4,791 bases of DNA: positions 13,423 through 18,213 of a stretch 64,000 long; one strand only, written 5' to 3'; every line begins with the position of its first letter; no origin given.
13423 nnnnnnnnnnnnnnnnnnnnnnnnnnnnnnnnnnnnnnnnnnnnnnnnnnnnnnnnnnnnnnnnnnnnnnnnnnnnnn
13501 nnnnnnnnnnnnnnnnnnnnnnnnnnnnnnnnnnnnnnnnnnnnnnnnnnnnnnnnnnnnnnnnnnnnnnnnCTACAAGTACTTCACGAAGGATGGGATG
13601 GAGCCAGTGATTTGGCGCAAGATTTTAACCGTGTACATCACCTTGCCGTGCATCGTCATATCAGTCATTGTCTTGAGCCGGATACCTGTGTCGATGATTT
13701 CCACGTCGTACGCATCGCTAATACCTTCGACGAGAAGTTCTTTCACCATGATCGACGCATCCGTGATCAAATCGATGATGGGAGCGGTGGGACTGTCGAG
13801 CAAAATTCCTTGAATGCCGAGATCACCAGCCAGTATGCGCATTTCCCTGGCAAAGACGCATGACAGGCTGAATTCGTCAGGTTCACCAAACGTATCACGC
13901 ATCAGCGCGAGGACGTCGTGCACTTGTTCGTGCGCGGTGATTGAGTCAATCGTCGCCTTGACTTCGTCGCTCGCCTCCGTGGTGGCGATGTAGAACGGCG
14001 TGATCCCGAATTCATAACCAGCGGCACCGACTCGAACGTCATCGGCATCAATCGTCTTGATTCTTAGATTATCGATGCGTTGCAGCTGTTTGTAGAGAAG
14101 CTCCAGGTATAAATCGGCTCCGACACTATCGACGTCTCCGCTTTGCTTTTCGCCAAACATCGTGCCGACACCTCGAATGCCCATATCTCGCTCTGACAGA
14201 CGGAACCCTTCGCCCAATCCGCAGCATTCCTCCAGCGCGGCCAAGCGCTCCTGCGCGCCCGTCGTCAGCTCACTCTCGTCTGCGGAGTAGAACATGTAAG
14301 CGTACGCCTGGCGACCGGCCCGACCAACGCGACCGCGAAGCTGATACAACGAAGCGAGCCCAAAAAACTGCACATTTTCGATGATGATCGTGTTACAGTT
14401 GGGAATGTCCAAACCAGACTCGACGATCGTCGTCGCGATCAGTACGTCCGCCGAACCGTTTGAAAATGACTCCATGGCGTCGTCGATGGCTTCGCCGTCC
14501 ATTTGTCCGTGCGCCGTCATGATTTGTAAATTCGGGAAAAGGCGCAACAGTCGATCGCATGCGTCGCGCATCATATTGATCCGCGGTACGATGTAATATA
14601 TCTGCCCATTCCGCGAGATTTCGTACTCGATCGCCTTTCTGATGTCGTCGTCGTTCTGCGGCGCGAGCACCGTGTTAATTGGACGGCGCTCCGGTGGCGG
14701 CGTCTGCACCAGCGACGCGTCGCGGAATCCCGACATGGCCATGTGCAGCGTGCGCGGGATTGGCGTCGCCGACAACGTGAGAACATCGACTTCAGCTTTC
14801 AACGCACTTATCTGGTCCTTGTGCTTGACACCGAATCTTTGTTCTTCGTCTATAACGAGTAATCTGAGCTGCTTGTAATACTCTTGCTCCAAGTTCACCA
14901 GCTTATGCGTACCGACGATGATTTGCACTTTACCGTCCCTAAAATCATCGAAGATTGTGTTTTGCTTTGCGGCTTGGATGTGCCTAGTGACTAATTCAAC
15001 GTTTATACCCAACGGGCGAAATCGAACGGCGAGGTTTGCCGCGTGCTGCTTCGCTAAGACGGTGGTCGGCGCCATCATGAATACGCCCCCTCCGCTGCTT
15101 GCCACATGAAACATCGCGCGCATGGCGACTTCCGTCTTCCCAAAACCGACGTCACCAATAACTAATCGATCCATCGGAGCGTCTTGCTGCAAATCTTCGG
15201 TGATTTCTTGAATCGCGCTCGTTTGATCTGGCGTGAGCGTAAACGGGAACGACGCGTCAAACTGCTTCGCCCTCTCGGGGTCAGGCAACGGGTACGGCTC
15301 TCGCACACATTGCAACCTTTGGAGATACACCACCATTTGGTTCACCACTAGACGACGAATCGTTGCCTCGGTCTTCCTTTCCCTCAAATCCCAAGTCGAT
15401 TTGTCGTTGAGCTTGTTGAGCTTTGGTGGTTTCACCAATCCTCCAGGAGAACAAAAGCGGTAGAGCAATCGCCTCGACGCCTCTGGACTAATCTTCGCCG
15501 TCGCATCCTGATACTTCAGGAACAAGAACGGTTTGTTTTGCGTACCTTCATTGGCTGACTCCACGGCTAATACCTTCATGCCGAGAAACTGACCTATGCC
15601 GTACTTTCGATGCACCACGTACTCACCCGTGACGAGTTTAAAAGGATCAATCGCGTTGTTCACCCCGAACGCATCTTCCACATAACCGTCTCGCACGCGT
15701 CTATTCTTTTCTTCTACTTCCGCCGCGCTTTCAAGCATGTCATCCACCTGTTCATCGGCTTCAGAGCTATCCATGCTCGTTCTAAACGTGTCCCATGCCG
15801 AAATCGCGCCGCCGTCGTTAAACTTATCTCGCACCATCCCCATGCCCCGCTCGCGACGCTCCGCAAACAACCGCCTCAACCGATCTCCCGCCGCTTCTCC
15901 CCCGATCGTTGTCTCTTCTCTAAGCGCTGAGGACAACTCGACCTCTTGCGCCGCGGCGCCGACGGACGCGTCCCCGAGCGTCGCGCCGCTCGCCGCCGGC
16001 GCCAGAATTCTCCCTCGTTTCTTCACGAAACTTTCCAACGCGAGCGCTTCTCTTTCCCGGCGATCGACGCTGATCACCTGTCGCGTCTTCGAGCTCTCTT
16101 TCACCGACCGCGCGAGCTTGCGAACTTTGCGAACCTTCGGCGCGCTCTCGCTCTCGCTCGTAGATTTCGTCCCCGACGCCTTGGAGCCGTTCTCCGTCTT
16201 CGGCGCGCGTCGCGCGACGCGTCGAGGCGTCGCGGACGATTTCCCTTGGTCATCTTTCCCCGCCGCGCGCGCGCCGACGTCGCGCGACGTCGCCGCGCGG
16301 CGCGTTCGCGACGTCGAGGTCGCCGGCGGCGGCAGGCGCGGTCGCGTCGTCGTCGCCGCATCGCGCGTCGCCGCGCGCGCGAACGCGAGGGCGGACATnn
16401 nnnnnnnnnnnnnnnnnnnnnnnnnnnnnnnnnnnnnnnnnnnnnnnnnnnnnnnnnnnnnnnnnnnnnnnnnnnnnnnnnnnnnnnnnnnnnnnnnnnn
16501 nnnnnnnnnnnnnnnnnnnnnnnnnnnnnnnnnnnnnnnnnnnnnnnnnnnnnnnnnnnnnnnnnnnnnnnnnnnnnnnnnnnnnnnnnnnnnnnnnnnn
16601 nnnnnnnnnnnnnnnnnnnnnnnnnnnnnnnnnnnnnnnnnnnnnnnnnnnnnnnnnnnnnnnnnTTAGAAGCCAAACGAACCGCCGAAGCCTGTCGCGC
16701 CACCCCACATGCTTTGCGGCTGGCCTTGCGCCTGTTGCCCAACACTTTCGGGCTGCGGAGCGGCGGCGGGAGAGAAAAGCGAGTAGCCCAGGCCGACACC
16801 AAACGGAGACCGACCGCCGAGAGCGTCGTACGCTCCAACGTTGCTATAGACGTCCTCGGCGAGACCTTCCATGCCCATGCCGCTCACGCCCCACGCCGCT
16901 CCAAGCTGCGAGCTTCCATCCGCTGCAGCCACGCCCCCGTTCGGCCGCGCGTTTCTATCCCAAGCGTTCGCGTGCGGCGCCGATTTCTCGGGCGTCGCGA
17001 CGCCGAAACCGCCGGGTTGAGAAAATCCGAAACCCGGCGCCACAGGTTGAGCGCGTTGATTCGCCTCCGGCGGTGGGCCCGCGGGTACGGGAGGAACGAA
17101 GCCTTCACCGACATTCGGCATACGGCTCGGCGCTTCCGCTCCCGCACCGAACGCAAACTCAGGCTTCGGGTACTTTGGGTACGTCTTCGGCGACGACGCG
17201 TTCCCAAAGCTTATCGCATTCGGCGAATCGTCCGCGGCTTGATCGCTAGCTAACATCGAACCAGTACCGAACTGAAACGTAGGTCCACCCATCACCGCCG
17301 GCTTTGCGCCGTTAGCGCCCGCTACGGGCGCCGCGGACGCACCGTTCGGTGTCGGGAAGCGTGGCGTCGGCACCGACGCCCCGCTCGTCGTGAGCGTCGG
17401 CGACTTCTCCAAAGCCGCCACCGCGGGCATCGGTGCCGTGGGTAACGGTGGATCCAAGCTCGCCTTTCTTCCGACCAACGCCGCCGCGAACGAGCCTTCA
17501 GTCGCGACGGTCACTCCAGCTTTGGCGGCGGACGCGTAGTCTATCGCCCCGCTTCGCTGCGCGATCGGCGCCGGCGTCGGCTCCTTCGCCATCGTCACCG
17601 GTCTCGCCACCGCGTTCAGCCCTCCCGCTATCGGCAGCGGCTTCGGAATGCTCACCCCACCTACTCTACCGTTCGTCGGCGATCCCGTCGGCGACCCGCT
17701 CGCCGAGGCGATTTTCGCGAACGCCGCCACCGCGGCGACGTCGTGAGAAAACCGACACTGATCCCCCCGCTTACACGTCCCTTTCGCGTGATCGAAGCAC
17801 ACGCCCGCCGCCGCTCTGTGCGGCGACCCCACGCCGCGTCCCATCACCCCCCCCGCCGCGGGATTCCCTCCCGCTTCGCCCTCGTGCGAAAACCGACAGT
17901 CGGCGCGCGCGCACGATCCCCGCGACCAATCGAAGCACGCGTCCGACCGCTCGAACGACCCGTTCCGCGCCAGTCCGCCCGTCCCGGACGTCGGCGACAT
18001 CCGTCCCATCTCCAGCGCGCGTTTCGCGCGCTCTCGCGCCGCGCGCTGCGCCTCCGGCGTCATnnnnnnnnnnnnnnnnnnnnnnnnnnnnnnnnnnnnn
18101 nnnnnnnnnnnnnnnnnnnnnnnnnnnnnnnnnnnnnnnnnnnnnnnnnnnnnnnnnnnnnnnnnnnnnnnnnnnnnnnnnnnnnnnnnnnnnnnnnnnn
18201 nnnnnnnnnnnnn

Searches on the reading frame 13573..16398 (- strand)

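Call 37: search_protein_families(library=pfam, proteins=[window:13573-16398:-], max_evalue=0.00001)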
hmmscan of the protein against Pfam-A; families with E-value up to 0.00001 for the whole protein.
window:13573-16398:- (941 aa): 4 families
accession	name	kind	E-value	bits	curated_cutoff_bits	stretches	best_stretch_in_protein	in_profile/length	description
PF00270.35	DEAD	-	1.2e-27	97.2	26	1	389-552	1-165/167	DEAD/DEAH box helicase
PF00271.37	Helicase_C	-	5.6e-25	88.2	23.5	1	589-695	9-110/110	Helicase conserved C-terminal domain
PF04851.21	ResIII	-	4.8e-09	36.8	22.5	1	387-546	3-162/164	Type III restriction enzyme, res subunit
PF02559.22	CarD_TRCF_RID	-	1.5e-07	31.8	23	1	257-303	3-43/57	CarD-like/TRCF RID domain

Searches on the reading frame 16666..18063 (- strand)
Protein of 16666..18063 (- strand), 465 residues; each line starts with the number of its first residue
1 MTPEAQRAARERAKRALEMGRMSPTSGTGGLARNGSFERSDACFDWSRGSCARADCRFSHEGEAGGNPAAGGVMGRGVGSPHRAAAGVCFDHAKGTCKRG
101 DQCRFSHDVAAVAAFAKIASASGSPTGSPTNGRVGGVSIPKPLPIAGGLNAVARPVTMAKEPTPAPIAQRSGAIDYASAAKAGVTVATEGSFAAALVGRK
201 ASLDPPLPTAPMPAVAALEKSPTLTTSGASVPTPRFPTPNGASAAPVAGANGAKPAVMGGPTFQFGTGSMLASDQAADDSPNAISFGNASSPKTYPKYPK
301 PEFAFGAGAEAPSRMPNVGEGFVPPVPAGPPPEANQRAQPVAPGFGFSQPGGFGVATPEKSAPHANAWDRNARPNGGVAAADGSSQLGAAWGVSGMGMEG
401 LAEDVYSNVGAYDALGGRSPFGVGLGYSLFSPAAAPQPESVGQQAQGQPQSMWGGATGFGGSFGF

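Call 37: search_protein_families(library=pfam, proteins=[window:16666-18063:-], max_evalue=0.00001)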
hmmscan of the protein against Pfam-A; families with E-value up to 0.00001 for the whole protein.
window:16666-18063:- (465 aa): 5 families
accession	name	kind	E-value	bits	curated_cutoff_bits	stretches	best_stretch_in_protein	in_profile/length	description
PF22628.2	zf-CCCH_10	-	2.2e-07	30.7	27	0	88-107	5-23/39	ZAP-like CCCH zinc finger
PF00642.30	zf-CCCH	-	1.2e-06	28.7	20.5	0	89-108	6-26/27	Zinc finger C-x8-C-x5-C-x3-H type (and similar)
PF16131.11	Torus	-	3.9e-06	27.8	29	0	85-110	69-94/109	Torus domain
PF18345.7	zf_CCCH_4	-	6.6e-06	26.5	29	0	89-107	1-19/19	Zinc finger domain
PF25585.1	zf-CCCH_DUS3L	-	7.8e-06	26.2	30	0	93-111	9-28/32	DUS3L CCCH zinc finger domain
